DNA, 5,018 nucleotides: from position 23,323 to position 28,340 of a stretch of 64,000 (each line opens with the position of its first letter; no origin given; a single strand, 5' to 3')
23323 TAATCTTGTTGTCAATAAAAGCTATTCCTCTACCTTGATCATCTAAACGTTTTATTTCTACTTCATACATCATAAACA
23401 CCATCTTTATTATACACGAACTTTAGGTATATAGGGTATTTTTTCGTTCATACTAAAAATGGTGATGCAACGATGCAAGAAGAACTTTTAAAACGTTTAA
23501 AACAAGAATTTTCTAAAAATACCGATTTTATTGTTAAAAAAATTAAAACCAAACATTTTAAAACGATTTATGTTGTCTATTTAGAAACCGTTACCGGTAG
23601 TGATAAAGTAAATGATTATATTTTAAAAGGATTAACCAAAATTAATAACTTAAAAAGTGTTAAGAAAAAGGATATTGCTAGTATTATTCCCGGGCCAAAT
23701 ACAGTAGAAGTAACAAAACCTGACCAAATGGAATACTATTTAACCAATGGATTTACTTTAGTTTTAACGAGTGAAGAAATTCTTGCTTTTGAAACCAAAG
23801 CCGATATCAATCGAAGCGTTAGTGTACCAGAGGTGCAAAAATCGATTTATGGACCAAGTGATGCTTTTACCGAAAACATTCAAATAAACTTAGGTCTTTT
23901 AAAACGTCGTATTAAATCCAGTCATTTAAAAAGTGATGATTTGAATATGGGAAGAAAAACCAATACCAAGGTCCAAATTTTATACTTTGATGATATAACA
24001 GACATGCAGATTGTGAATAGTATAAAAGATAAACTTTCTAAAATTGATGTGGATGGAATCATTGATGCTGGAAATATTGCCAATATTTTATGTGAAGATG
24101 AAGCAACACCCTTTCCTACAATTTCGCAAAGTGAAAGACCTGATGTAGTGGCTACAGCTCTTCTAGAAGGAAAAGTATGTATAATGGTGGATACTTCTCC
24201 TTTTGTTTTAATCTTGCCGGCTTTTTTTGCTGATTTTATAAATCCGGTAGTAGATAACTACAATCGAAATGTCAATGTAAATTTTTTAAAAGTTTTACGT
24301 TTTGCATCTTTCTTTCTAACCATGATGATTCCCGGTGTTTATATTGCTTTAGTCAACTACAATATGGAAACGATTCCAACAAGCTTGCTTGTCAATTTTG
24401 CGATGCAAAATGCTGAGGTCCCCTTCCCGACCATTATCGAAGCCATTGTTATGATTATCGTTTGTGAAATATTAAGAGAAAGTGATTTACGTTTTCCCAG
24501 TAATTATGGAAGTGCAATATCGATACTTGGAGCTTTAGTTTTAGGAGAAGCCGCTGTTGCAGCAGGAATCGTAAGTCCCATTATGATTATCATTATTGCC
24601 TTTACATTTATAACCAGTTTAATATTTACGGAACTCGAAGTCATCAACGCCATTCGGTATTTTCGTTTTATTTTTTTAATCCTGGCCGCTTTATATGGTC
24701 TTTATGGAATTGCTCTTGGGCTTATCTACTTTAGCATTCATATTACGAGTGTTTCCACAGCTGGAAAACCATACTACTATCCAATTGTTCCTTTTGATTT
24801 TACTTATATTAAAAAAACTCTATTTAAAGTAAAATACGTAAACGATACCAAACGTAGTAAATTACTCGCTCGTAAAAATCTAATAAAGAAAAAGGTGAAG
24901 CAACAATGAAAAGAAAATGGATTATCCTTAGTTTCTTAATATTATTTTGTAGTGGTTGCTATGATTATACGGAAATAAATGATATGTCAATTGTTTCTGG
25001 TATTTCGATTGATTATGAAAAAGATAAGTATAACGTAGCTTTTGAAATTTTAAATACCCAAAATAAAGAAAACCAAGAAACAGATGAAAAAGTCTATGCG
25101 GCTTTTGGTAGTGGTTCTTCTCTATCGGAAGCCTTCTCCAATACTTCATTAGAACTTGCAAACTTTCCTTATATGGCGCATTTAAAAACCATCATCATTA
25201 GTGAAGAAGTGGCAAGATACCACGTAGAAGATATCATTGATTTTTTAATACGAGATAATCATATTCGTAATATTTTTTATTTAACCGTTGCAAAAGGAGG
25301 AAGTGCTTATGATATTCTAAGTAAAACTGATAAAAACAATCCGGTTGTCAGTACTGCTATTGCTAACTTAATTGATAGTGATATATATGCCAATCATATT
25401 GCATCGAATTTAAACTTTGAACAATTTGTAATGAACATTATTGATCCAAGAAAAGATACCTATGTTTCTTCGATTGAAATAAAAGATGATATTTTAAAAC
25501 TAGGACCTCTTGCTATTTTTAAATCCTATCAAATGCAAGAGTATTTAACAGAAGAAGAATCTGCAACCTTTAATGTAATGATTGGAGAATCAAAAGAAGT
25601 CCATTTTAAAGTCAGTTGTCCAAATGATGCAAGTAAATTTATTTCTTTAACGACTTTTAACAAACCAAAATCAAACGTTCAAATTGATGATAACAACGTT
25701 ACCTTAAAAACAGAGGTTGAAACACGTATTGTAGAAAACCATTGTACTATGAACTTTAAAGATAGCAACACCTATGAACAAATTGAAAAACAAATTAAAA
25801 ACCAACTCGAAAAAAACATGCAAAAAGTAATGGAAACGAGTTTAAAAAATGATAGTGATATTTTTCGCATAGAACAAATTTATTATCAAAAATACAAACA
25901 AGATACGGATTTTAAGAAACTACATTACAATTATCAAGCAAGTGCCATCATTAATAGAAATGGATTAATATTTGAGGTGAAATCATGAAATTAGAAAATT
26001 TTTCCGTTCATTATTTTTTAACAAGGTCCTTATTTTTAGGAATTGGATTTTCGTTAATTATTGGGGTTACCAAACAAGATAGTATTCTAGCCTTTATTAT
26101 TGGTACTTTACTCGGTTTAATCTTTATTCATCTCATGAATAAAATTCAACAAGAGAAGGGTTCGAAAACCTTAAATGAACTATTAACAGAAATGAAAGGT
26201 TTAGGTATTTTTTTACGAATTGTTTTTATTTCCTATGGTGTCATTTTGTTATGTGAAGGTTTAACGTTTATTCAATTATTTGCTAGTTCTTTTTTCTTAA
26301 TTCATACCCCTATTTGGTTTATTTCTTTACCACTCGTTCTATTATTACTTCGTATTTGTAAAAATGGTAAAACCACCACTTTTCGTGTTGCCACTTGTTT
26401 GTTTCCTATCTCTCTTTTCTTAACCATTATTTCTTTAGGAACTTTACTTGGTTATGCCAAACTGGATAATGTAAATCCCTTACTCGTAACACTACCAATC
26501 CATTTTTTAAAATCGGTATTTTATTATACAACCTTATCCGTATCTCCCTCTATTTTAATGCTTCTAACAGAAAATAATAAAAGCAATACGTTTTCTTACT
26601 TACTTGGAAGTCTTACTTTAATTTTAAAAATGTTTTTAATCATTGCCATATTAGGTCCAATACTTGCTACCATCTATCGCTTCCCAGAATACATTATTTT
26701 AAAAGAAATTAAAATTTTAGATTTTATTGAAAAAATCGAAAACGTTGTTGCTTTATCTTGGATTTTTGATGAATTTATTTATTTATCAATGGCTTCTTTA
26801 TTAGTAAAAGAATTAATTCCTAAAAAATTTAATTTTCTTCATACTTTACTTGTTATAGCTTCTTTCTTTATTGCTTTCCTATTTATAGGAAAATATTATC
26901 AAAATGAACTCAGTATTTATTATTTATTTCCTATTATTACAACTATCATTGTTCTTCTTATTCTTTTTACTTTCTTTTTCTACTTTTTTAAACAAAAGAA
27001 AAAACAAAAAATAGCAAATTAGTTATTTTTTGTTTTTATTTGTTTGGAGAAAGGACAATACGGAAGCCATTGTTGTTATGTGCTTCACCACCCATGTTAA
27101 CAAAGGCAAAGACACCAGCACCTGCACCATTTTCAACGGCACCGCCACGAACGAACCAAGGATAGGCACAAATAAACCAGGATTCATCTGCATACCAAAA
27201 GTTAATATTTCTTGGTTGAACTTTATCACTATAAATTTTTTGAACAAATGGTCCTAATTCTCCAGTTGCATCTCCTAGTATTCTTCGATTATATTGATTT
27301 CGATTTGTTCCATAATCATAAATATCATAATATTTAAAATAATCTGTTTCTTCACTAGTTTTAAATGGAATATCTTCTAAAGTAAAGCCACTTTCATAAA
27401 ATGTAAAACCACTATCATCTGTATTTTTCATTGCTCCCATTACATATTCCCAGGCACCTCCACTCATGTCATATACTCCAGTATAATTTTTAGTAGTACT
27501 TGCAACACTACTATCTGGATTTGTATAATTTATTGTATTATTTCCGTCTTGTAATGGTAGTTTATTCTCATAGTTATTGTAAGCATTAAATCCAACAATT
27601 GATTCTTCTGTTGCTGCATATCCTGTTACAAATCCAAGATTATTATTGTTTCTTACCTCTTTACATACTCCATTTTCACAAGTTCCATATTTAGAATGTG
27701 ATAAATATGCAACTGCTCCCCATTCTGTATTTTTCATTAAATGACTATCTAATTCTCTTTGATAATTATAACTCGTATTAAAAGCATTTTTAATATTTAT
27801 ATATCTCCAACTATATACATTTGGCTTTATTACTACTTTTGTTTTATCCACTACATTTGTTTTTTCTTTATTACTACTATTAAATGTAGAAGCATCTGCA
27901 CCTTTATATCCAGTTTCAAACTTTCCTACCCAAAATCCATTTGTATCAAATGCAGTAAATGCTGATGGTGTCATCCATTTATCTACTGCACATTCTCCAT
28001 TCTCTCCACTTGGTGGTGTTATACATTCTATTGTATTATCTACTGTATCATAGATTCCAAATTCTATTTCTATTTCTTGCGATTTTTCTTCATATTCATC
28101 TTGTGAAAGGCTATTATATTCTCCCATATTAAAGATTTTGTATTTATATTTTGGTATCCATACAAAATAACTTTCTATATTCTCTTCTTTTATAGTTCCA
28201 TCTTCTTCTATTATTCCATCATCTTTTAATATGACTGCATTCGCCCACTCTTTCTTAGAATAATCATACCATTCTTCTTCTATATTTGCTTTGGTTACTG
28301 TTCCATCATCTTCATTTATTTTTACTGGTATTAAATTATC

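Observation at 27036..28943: TasA/camelysin-like module fused to an FGE-sulfatase (SUMF1-like) domain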

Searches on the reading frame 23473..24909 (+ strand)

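Call 89: search_protein_families(library=pfam, proteins=[window:23473-24909:+], max_evalue=0.001)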
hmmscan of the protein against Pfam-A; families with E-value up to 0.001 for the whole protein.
window:23473-24909:+ (478 aa): 1 family
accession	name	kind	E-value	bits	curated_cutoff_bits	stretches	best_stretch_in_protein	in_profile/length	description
PF03323.18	GerA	-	1.5e-138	462.6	27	1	8-463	2-465/466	Bacillus/Clostridium GerA spore germination protein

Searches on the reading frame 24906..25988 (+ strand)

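Call 89: search_protein_families(library=pfam, proteins=[window:24906-25988:+], max_evalue=0.001)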
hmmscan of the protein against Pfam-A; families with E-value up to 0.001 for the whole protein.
window:24906-25988:+ (360 aa): 2 families
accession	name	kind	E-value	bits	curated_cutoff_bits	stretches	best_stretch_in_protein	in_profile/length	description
PF25198.1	Spore_GerAC_N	-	1e-36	126.9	27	1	20-192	1-176/176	Spore germination protein N-terminal domain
PF05504.16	Spore_GerAC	-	2.1e-20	74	23.6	1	202-351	3-165/167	Spore germination B3/ GerAC like, C-terminal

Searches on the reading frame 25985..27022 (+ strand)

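Call 89: search_protein_families(library=pfam, proteins=[window:25985-27022:+], max_evalue=0.001)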
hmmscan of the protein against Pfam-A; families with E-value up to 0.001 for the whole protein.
window:25985-27022:+ (345 aa): 1 family
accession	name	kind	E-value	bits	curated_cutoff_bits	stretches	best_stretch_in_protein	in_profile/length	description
PF03845.19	Spore_permease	-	2.8e-10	40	23.4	1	11-299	9-314/321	Spore germination protein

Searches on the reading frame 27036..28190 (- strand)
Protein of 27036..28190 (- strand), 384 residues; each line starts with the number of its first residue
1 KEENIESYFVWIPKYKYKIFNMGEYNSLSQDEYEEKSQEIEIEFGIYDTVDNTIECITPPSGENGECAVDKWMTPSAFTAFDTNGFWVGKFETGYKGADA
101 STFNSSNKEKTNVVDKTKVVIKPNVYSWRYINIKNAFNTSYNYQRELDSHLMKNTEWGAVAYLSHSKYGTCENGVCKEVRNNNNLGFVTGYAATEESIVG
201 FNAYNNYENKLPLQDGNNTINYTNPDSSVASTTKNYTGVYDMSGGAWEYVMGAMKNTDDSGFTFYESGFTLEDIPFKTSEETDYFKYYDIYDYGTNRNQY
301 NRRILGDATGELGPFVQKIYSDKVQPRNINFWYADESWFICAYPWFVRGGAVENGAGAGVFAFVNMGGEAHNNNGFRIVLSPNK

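Call 62: search_dna_similar(query=window:27036-28190:-, collection=phages, mode=protein, max_evalue=1, max_rows=20)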
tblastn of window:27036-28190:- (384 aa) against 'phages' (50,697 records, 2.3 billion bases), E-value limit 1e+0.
No match.

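Call 84: search_protein_families(library=pfam, alignment_id=A6, max_evalue=0.1)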
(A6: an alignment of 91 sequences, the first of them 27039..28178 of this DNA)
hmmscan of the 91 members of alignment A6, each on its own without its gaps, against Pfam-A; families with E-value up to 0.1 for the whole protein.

A. member 1, window:27039-28178:- (380 aa): 1 family
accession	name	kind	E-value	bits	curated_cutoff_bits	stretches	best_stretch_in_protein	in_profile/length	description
PF03781.23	FGE-sulfatase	-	0.0042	17.2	23.3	1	218-249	161-192/255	Sulfatase-modifying factor enzyme 1-like domain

B. families by the number of members that match (of 91 scanned): 14 families
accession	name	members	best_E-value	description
PF03781.23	FGE-sulfatase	37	0.0001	Sulfatase-modifying factor enzyme 1-like domain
PF22245.3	G7C_C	2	0.00065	Tailspike protein, C-terminal domain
PF13407.12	Peripla_BP_4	1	0.0065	Periplasmic binding protein domain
PF03647.18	Tmemb_14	1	0.0099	Transmembrane proteins 14C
PF20888.2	SVN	1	0.017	Scytovirin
PF05751.16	FixH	1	0.031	FixH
PF07868.16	DUF1655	1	0.032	Protein of unknown function (DUF1655)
PF06028.17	DUF915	1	0.037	Alpha/beta hydrolase of unknown function (DUF915)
PF15974.10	Cadherin_tail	1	0.038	Cadherin C-terminal cytoplasmic tail, catenin-binding region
PF25116.1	CBM87_Agd3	1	0.039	Agd3 CBM87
PF11617.13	Cu-binding_MopE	1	0.039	Putative metal-binding motif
PF17019.10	DUF5096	1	0.048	Domain of unknown function (DUF5096)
PF16057.10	DUF4800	1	0.055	Domain of unknown function (DUF4800)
PF17936.7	Big_6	1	0.098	Bacterial Ig domain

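Call 85: search_solved_structures(query=A6, max_evalue=10, show_alignments=3)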
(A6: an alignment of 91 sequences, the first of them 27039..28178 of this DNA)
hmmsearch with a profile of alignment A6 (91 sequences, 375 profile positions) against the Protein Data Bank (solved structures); distinct sequences matched with E-value up to 10: 2.
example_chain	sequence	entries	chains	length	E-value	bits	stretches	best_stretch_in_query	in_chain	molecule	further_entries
5vf4_A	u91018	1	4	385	0.16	14.2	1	145-248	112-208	Uncharacterized protein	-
5hha_A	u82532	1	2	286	0.18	14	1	201-262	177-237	PvdO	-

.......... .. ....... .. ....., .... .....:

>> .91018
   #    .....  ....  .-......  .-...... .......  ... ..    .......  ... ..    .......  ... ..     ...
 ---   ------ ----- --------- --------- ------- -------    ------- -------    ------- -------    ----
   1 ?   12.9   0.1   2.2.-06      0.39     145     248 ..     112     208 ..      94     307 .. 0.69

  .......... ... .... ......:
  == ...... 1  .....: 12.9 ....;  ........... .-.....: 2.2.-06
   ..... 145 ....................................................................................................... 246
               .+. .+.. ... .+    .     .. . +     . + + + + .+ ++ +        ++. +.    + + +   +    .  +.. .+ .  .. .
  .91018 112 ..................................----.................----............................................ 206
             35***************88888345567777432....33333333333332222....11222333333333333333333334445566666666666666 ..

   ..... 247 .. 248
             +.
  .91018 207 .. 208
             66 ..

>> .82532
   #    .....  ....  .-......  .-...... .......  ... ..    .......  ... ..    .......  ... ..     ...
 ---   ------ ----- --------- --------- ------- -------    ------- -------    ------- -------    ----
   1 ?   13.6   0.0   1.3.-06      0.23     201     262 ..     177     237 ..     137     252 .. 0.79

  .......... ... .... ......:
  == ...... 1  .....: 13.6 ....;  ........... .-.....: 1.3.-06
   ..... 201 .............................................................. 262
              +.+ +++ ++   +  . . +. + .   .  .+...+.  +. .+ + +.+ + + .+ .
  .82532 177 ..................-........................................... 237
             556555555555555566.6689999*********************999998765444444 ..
